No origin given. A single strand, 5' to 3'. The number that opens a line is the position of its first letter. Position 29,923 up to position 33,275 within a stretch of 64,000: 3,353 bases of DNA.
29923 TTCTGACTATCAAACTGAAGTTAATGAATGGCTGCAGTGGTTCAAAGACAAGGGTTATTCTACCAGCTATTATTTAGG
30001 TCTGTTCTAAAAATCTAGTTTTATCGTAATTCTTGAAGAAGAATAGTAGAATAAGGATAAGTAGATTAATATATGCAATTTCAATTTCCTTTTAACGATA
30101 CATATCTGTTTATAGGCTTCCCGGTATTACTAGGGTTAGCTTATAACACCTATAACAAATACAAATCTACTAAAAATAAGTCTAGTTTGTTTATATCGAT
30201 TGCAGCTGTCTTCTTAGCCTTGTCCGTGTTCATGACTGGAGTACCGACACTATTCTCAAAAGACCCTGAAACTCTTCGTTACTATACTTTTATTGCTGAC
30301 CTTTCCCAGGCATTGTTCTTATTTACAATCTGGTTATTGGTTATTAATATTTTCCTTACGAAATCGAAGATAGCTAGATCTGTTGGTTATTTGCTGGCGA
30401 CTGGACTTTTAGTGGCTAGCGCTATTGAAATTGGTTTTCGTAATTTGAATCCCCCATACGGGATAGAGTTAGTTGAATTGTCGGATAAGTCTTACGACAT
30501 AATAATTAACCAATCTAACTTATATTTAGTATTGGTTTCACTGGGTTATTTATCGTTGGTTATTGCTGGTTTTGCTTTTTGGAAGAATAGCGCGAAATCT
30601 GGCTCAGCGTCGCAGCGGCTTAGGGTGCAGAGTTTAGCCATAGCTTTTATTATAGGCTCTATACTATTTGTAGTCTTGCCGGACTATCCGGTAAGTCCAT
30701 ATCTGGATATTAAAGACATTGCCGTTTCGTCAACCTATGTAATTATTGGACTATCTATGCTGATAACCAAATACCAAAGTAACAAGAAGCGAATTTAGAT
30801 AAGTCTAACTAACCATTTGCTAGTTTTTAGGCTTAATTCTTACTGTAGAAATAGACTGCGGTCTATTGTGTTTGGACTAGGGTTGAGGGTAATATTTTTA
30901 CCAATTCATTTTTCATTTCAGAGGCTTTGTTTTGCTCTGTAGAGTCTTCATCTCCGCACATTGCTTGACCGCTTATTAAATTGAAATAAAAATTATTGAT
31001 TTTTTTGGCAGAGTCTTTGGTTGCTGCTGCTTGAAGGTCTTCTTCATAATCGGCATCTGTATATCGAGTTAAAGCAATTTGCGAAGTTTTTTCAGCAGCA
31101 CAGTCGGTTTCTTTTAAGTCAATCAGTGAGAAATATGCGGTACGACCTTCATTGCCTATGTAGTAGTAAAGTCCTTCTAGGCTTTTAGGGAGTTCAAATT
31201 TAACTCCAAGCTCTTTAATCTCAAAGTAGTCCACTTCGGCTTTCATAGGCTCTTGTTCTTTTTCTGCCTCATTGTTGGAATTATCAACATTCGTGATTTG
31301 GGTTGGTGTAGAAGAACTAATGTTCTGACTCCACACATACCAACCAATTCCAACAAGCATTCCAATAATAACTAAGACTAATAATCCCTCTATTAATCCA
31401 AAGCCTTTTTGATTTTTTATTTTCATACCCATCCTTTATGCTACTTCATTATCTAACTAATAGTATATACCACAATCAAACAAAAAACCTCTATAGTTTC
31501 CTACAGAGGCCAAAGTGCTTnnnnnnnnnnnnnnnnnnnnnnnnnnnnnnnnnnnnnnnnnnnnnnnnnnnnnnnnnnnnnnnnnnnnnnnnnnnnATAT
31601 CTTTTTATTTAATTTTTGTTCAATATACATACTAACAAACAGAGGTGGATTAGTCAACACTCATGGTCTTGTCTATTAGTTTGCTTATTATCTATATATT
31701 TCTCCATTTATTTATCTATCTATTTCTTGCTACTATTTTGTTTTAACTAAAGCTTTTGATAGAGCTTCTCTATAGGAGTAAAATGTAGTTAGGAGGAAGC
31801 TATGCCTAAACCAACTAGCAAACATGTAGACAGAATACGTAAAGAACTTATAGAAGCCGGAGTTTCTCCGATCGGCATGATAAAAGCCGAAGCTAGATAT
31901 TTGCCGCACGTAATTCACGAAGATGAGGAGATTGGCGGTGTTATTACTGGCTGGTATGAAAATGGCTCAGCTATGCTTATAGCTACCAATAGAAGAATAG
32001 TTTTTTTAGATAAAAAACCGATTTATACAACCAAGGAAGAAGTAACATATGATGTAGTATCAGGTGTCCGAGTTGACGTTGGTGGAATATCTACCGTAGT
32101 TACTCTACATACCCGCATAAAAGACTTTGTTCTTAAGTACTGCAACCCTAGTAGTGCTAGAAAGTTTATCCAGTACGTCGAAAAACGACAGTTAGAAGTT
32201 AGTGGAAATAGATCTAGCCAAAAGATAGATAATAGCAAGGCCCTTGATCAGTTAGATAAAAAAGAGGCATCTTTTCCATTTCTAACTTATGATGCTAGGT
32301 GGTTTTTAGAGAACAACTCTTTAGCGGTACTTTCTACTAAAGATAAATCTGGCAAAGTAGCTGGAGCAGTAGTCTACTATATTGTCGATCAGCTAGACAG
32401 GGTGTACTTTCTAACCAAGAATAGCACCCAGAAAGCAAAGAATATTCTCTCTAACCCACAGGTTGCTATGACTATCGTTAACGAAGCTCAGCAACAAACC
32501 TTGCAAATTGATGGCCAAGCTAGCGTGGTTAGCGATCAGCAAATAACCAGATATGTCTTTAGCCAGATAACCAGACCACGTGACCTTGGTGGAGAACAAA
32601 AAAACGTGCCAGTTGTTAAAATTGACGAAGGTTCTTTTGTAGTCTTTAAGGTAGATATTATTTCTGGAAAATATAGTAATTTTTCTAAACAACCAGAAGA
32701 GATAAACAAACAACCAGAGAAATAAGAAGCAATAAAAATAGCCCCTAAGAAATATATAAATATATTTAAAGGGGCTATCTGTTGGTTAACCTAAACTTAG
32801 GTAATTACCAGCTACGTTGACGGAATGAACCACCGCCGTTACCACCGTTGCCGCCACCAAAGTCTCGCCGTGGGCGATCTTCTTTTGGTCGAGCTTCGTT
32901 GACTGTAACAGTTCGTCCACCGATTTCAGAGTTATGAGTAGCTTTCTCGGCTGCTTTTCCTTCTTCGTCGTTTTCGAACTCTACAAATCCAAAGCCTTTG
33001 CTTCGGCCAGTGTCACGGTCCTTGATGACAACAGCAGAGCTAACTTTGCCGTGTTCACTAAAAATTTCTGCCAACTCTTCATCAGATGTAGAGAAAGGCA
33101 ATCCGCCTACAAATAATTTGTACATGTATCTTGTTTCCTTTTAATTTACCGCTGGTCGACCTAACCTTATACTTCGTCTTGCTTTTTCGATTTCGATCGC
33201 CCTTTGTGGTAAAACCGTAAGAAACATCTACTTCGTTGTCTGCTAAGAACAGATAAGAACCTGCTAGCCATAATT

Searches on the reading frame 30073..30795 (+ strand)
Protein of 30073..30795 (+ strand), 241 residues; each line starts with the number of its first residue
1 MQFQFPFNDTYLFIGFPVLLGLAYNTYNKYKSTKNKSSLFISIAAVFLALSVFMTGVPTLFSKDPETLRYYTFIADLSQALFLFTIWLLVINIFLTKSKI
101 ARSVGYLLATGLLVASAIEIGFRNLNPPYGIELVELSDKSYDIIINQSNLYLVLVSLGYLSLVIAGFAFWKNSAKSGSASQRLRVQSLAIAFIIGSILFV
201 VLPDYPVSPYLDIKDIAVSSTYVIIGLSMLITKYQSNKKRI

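Call 7: search_protein_families(library=pfam, proteins=[window:30073-30795:+], max_evalue=0.01)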
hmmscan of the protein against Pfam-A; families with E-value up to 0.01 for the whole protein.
window:30073-30795:+ (241 aa): 2 families
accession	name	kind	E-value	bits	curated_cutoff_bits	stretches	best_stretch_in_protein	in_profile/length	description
PF20040.4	DUF6442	-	0.0015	19.2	25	1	22-57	63-98/102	Family of unknown function (DUF6442)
PF25592.1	DUF7937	-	0.0053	16.1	31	0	39-118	142-219/402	Domain of unknown function (DUF7937)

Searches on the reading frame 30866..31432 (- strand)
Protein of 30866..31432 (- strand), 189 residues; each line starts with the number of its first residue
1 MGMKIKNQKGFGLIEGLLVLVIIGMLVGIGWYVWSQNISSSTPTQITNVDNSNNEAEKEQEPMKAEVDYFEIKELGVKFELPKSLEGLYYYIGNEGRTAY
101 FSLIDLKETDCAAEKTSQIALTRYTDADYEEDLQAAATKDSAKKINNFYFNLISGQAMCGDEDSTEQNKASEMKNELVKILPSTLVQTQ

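Call 72: search_protein_families(library=pfam, proteins=[window:30866-31432:-], max_evalue=0.001)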
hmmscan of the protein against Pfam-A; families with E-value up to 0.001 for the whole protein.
window:30866-31432:- (189 aa): 1 family
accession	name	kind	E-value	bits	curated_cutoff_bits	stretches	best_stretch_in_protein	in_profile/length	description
PF07963.17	N_methyl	-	5.7e-06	26.1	21.2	1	6-29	2-25/27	Prokaryotic N-terminal methylation motif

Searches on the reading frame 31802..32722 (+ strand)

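Call 7: search_protein_families(library=pfam, proteins=[window:31802-32722:+], max_evalue=0.01)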
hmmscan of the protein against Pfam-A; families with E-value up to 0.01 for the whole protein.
window:31802-32722:+ (307 aa): 5 families
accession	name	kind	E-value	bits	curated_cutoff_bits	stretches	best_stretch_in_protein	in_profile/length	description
PF01243.27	PNPOx_N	-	3.5e-14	53.6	28.1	1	165-255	5-88/120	Pyridoxamine 5'-phosphate oxidase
PF14470.12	bPH_3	-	3.6e-10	40.6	23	1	39-127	2-94/95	Bacterial PH domain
PF16242.11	Pyrid_ox_like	-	1.1e-09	38.4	28.8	1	171-258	12-100/149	Pyridoxamine 5'-phosphate oxidase like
PF23142.2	PH_PLEKHM2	-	0.0052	17.1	22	0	58-131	49-125/140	PLEKHM2 PH domain-like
PF13883.13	CREG_beta-barrel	-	0.0065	16.9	27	0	165-239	10-94/167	CREG, beta-barrel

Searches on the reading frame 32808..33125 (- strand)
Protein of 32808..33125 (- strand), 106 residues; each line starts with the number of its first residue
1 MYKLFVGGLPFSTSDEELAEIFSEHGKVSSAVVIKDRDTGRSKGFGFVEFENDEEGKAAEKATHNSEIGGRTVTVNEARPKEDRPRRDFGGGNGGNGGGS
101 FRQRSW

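Call 72: search_protein_families(library=pfam, proteins=[window:32808-33125:-], max_evalue=0.001)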
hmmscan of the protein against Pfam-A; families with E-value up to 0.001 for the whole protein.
window:32808-33125:- (106 aa): 2 families
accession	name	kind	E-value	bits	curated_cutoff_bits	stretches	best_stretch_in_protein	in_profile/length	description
PF00076.28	RRM_1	-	3.7e-22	78.4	20.7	1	4-73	1-69/70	RNA recognition motif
PF16367.11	RRM_7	-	8.3e-05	22.9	27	1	3-56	3-62/94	RNA recognition motif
